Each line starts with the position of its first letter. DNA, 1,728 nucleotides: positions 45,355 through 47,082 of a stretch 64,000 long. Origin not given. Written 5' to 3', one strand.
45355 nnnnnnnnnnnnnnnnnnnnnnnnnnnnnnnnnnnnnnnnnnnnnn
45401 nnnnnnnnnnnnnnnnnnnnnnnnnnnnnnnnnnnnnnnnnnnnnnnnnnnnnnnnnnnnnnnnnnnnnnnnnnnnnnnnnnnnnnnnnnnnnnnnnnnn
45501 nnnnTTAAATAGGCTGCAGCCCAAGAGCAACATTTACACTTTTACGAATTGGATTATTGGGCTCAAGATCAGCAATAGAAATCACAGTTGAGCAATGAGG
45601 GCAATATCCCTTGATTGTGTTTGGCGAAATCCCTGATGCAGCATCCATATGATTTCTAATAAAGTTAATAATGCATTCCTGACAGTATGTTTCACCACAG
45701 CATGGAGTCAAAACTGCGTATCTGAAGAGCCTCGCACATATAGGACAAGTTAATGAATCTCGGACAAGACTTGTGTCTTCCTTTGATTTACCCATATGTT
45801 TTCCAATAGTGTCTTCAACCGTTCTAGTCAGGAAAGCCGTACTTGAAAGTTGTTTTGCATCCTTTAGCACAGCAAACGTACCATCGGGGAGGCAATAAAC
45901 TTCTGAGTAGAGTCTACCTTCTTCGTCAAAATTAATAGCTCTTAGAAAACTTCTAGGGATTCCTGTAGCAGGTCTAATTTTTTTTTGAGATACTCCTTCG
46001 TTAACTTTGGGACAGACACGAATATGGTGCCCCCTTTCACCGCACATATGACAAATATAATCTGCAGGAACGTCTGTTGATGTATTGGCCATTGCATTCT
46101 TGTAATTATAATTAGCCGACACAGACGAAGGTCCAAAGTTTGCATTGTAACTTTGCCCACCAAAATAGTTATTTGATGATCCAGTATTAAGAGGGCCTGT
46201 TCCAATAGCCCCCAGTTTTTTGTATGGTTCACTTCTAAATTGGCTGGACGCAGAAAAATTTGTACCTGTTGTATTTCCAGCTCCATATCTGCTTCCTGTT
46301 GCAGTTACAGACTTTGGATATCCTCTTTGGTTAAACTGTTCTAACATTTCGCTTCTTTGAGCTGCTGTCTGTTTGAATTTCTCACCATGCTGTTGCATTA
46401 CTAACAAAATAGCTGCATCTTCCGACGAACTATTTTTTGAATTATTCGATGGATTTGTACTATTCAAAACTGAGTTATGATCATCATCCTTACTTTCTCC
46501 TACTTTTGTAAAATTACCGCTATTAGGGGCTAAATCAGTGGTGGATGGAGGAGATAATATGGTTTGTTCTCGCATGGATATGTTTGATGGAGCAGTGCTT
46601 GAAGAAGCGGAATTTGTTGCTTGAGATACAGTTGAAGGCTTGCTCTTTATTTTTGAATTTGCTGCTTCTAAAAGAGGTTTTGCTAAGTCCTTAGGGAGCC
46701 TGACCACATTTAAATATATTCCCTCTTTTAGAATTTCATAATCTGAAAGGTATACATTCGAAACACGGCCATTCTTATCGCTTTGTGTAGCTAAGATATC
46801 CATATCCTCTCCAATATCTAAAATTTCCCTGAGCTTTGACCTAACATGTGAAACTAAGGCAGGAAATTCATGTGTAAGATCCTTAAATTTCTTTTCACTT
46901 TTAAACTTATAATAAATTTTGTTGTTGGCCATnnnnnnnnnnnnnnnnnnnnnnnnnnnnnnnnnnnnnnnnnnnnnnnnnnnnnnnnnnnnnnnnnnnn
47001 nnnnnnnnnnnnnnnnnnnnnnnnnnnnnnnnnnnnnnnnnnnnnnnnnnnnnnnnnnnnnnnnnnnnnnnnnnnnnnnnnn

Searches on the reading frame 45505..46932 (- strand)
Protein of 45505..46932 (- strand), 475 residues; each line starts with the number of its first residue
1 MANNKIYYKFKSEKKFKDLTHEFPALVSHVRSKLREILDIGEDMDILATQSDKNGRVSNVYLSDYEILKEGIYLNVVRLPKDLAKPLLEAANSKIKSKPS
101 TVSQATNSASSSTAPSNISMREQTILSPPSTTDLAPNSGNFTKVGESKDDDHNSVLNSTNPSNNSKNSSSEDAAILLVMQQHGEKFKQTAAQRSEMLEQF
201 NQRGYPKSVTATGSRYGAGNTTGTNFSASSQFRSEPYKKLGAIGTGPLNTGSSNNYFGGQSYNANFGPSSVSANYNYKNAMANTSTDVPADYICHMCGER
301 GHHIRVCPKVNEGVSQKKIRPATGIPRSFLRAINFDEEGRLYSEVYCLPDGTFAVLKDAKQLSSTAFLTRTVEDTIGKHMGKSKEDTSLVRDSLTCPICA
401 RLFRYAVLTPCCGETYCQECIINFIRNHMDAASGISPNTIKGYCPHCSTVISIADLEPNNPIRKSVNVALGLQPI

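Call 12: search_protein_families(library=pfam, proteins=[window:45505-46932:-])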
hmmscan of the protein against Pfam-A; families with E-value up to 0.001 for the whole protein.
window:45505-46932:- (475 aa): 2 families
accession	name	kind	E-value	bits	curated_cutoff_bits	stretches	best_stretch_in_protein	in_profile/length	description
PF13696.11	zf-CCHC_2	-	1.8e-08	34.5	27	1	289-309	1-21/21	Zinc knuckle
PF13445.12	zf-RING_UBOX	-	0.0008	19.8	25.2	0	396-426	1-26/39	RING-type zinc-finger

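Call 17: find_homologous_proteins(query=window:45505-46932:-, max_evalue=1e-20)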
Query window:45505-46932:- (475 aa): 24 proteins with E <= 1e-20 among 6599 candidates.
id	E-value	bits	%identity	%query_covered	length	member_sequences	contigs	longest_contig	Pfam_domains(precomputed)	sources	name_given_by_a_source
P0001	0.0e+0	1056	98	100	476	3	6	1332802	PF13696.12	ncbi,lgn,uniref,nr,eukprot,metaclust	ncbi:unnamed protein product [Cryptosporidium hominis]|uniref:Zinc finger containing protein n=1 Tax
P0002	9.9e-296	999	93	100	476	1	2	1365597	PF13696.12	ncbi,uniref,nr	ncbi:Zinc finger, C3HC4 type (RING finger) family protein [Cryptosporidium meleagridis]|uniref:Zinc 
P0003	9.7e-273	923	87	100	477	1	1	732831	PF13696.12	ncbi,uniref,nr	ncbi:uncharacterized protein ELE39_000126 [Cryptosporidium sp. chipmunk genotype I]|uniref:uncharact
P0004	5.4e-271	917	86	100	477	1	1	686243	PF13696.12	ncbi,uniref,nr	ncbi:uncharacterized protein cubi_03601 [Cryptosporidium ubiquitum]|uniref:Uncharacterized protein n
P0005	4.2e-262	888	83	100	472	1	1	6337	PF13696.12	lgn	-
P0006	7.1e-230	782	74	100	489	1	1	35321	PF13696.12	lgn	-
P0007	1.7e-225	768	74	100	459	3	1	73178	PF13696.12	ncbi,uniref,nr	ncbi:Mpe1p-like protein [Cryptosporidium canis]|uniref:Mpe1p-like protein n=1 Tax=Cryptosporidium ca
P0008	1.7e-210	718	71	100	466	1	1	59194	PF13696.12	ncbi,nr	ncbi:zinc finger, C3HC4 type (RING finger) protein [Cryptosporidium felis]|nr:zinc finger, C3HC4 typ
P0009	1.1e-178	613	61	99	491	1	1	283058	PF13696.12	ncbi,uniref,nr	ncbi:development protein [Cryptosporidium ryanae]|uniref:development protein n=1 Tax=Cryptosporidium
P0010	9.3e-177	607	62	99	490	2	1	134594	PF13696.12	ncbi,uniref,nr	ncbi:hypothetical protein FG379_000524 [Cryptosporidium bovis]|uniref:uncharacterized protein n=1 Ta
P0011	3.3e-160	552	60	99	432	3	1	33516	PF13696.12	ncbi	ncbi:hypothetical protein ACR3K2_30920 [Cryptosporidium serpentis]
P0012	2.3e-51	194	40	40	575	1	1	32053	PF13696.12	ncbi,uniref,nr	ncbi:uncharacterized protein LOC129617721 [Condylostylus longicornis]|uniref:uncharacterized protein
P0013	5.0e-51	193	45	41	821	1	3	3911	PF13696.12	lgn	-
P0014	7.8e-40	156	42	43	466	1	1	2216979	PF13696.12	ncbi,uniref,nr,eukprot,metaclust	ncbi:uncharacterized protein TOT_020000338 [Theileria orientalis strain Shintoku]|uniref:RING-type d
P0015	2.2e-39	154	42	39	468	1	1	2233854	PF13696.12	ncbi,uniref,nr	ncbi:hypothetical protein MACJ_001260 [Theileria orientalis]|uniref:RING-type domain-containing prot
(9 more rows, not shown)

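Call 18: find_encoding_contigs(protein=P0002, flank=10000, max_places=1)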
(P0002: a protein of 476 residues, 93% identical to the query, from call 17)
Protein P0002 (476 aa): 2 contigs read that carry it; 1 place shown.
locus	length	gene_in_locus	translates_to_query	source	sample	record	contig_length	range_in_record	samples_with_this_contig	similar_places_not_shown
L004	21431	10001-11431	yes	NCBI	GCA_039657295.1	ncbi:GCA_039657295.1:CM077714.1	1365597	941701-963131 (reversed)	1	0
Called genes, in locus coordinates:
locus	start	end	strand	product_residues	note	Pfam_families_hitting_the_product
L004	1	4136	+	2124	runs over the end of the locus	-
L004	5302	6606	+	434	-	-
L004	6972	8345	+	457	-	PF01490:Aa_trans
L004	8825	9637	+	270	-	-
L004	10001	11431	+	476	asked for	PF13696:zf-CCHC_2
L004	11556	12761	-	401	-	-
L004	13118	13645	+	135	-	PF09805:Nop25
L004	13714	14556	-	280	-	-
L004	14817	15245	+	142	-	PF02966:DIM1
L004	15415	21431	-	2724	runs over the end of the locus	PF00289:Biotin_carb_N, PF02655:ATP-grasp_3 (faint), PF02786:CPSase_L_D2, PF07478:Dala_Dala_lig_C (weak), PF02785:Biotin_carb_C, PF00364:Biotin_lipoyl, PF08326:ACC_central, PF01039:Carboxyl_trans, +1 more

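Call 19: find_encoding_contigs(protein=P0004, flank=10000, max_places=1)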
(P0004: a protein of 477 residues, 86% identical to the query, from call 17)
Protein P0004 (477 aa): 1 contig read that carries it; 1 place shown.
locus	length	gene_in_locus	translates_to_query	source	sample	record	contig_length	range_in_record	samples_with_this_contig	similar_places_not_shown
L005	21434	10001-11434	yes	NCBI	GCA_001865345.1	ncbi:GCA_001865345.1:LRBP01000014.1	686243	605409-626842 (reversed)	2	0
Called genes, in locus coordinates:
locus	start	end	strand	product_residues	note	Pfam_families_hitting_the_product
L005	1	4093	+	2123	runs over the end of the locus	-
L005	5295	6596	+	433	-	-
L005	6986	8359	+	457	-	PF01490:Aa_trans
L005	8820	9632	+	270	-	-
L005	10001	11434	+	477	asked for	PF13696:zf-CCHC_2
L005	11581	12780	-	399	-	-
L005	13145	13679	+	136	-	PF09805:Nop25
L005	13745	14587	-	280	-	-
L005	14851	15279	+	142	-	PF02966:DIM1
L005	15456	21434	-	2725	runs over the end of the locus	PF00289:Biotin_carb_N, PF02655:ATP-grasp_3 (faint), PF02786:CPSase_L_D2, PF07478:Dala_Dala_lig_C (weak), PF02785:Biotin_carb_C, PF00364:Biotin_lipoyl, PF08326:ACC_central, PF01039:Carboxyl_trans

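Call 20: find_encoding_contigs(protein=P0007, flank=10000, max_places=1)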
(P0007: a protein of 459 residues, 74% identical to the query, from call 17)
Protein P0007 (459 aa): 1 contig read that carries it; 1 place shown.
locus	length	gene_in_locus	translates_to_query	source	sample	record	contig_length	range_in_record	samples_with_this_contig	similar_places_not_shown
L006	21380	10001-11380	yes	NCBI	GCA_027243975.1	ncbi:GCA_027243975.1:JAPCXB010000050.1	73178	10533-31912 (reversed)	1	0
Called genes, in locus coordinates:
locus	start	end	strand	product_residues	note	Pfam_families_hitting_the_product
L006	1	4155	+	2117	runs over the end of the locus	-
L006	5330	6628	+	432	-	-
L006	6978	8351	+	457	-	PF01490:Aa_trans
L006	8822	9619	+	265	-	-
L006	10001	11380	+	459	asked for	PF13696:zf-CCHC_2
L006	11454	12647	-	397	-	-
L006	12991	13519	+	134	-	PF09805:Nop25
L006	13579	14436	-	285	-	-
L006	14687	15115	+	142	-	PF02966:DIM1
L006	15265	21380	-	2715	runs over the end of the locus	PF00289:Biotin_carb_N, PF02655:ATP-grasp_3 (weak), PF02786:CPSase_L_D2, PF07478:Dala_Dala_lig_C (weak), PF02785:Biotin_carb_C, PF00364:Biotin_lipoyl (weak), PF08326:ACC_central, PF01039:Carboxyl_trans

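Call 21: find_encoding_contigs(protein=P0008, flank=10000, max_places=1)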
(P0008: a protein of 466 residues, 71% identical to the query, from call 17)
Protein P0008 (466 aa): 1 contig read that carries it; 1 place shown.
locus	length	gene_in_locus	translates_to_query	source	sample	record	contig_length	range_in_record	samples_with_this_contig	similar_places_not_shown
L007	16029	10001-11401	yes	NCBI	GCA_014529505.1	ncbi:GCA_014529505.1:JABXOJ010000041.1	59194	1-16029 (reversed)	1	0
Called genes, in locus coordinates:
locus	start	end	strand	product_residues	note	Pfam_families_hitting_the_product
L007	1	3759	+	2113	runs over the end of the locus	-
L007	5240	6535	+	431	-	-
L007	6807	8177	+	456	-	PF01490:Aa_trans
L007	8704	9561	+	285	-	-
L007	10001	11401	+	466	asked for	PF13696:zf-CCHC_2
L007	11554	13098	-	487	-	-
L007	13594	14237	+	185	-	PF09805:Nop25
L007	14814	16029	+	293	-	?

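Call 22: find_encoding_contigs(protein=P0009, flank=10000, max_places=1)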
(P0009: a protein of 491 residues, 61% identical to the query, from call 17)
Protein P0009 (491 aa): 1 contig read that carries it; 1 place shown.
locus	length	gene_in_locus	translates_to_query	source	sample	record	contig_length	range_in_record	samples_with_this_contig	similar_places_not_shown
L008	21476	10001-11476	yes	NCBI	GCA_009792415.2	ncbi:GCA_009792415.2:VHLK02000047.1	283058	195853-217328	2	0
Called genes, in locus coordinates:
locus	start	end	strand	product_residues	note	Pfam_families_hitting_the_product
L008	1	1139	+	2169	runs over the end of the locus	-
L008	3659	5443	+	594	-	-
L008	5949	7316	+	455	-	PF01490:Aa_trans, PF03222:Trp_Tyr_perm (weak)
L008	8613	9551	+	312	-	-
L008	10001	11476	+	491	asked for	PF13696:zf-CCHC_2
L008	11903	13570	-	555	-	-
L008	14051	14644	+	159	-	PF09805:Nop25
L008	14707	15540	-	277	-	-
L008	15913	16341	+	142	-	PF02966:DIM1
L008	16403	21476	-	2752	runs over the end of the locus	PF00289:Biotin_carb_N, PF02655:ATP-grasp_3, PF02786:CPSase_L_D2, PF07478:Dala_Dala_lig_C, PF02785:Biotin_carb_C, PF00364:Biotin_lipoyl, PF08326:ACC_central, PF01039:Carboxyl_trans, +1 more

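Call 23: find_encoding_contigs(protein=P0010, flank=10000, max_places=1)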
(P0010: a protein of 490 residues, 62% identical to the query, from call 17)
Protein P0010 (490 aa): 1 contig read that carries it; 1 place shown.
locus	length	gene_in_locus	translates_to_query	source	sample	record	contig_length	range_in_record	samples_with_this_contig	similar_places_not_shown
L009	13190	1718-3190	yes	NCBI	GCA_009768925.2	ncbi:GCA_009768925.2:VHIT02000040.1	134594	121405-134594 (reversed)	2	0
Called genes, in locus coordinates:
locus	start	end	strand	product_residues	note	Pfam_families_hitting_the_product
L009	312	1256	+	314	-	-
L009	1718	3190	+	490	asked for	PF13696:zf-CCHC_2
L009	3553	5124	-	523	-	-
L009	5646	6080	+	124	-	PF09805:Nop25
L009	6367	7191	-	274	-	-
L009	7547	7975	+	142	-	PF02966:DIM1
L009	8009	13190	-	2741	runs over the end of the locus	PF00289:Biotin_carb_N, PF02655:ATP-grasp_3 (weak), PF02786:CPSase_L_D2, PF07478:Dala_Dala_lig_C, PF02785:Biotin_carb_C, PF21385:ACCA_BT (weak), PF08326:ACC_central, PF01039:Carboxyl_trans, +1 more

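Call 24: find_encoding_contigs(protein=P0011, flank=10000, max_places=1)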
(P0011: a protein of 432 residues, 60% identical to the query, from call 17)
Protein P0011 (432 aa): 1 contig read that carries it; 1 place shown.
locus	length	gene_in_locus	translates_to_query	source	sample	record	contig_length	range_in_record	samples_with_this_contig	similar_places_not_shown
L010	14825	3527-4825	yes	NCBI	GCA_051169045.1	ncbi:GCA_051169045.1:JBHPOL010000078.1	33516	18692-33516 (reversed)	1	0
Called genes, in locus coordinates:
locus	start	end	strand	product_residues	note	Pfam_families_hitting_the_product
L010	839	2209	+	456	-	PF01490:Aa_trans, PF03222:Trp_Tyr_perm (weak)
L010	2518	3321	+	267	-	-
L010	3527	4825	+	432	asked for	PF13696:zf-CCHC_2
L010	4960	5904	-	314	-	-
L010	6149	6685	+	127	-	PF09805:Nop25 (weak)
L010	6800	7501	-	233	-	-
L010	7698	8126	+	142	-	PF02966:DIM1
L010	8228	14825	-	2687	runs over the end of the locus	PF00289:Biotin_carb_N, PF02655:ATP-grasp_3 (faint), PF02786:CPSase_L_D2, PF02785:Biotin_carb_C, PF00364:Biotin_lipoyl, PF08326:ACC_central, PF01039:Carboxyl_trans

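Call 40: list_cluster_members(proteins=[window:45505-46932:-, window:61406-61849:+, window:1955-3523:-, window:4268-5938:-, window:9790-11301:-, window:50329-51636:-, window:47295-48107:-, window:44179-45384:+, window:42389-43228:+, window:15756-17372:-])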
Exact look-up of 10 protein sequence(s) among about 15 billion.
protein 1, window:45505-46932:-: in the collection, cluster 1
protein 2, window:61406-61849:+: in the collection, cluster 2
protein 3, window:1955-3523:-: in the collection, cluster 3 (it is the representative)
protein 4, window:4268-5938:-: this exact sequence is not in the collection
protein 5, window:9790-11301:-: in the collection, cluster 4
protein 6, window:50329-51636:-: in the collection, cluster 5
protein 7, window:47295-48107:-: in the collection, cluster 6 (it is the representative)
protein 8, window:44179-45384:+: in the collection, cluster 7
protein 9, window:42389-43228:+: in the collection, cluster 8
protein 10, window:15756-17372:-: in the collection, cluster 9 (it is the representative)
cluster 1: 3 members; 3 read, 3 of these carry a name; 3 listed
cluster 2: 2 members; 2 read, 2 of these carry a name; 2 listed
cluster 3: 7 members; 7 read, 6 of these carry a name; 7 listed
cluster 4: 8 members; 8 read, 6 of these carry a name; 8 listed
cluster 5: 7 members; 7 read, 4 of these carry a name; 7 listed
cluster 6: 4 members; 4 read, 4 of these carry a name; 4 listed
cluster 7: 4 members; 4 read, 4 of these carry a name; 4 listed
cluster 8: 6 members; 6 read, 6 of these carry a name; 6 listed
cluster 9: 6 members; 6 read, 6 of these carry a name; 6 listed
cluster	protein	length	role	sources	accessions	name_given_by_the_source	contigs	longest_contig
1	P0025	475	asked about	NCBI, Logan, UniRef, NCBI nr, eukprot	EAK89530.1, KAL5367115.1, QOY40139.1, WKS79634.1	D441/Mpe1p like protein with a zinc knuckle (C2HC) and PhD Zn finger domain ... | D441/Mpe1p like protein with a zinc knuckle (C2HC) and PhD Zn finger domain n=2 ... | QOY40139.1 hypothetical protein CPATCC_004225 [Cryptosporidium parvum]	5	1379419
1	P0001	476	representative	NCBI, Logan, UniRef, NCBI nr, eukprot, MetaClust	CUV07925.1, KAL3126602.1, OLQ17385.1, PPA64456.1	unnamed protein product [Cryptosporidium hominis] | Zinc finger containing protein n=1 Tax=Cryptosporidium hominis TaxID=237895 ... | development protein DG1124 [Cryptosporidium hominis TU502]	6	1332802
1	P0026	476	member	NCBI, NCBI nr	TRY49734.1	Zinc finger, RING/FYVE/PHD-type domain containing protein [Cryptosporidium tyzzeri]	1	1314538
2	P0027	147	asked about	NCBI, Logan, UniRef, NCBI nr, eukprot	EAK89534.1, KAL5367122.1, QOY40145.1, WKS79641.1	hypothetical protein [Cryptosporidium parvum Iowa II] | t-SNARE coiled-coil homology domain-containing protein n=2 Tax=Cryptosporidium parvum ... | QOY40145.1 hypothetical protein CPATCC_004234 [Cryptosporidium parvum]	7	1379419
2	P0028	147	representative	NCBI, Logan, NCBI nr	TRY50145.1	Target SNARE coiled-coil homology domain containing protein [Cryptosporidium tyzzeri]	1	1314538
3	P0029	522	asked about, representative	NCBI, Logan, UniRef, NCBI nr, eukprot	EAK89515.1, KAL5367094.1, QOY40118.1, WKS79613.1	hypothetical protein [Cryptosporidium parvum Iowa II] | Predicted secreted protein n=3 Tax=Cryptosporidium parvum TaxID=5807 RepID=Q5CVM3_CRYPI | QOY40118.1 hypothetical protein CPATCC_004200 [Cryptosporidium parvum]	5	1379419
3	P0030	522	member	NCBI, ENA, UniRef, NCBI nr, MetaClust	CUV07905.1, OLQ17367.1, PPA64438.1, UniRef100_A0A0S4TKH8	unnamed protein product [Cryptosporidium hominis] | Uncharacterized protein n=1 Tax=Cryptosporidium hominis TaxID=237895 ... | hypothetical protein ChTU502y2012_405g0250 [Cryptosporidium hominis]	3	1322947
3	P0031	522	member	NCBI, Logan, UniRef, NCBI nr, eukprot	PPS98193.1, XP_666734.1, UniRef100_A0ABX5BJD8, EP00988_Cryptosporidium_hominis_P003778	putative Secreted Protein (WYLE family) [Cryptosporidium hominis] | Secreted Protein (WYLE family) n=1 Tax=Cryptosporidium hominis TaxID=237895 ... | hypothetical protein [Cryptosporidium hominis TU502]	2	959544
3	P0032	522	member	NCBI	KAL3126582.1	putative secreted protein [Cryptosporidium hominis]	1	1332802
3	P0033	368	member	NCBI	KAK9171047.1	putative Secreted Protein (WYLE gene family) [Cryptosporidium meleagridis]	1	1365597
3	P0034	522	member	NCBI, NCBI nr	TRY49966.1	putative Secreted Protein [Cryptosporidium tyzzeri]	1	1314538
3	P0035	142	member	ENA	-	-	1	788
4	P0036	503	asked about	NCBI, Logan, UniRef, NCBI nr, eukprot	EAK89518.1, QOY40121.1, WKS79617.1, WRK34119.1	hypothetical protein [Cryptosporidium parvum Iowa II] | Predicted secreted protein n=2 Tax=Cryptosporidium parvum TaxID=5807 RepID=Q5CVM0_CRYPI | QOY40121.1 hypothetical protein CPATCC_004204 [Cryptosporidium parvum]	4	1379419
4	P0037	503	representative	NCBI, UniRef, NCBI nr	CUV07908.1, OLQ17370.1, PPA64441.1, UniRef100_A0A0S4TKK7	unnamed protein product [Cryptosporidium hominis] | Uncharacterized protein n=1 Tax=Cryptosporidium hominis TaxID=237895 ... | hypothetical protein ChTU502y2012_405g0265 [Cryptosporidium hominis]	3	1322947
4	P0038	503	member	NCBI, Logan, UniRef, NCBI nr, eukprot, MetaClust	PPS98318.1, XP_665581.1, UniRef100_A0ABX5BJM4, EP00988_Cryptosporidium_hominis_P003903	putative Secreted Protein (WYLE family) [Cryptosporidium hominis] | Secreted Protein (WYLE family) n=1 Tax=Cryptosporidium hominis TaxID=237895 ... | hypothetical protein [Cryptosporidium hominis TU502]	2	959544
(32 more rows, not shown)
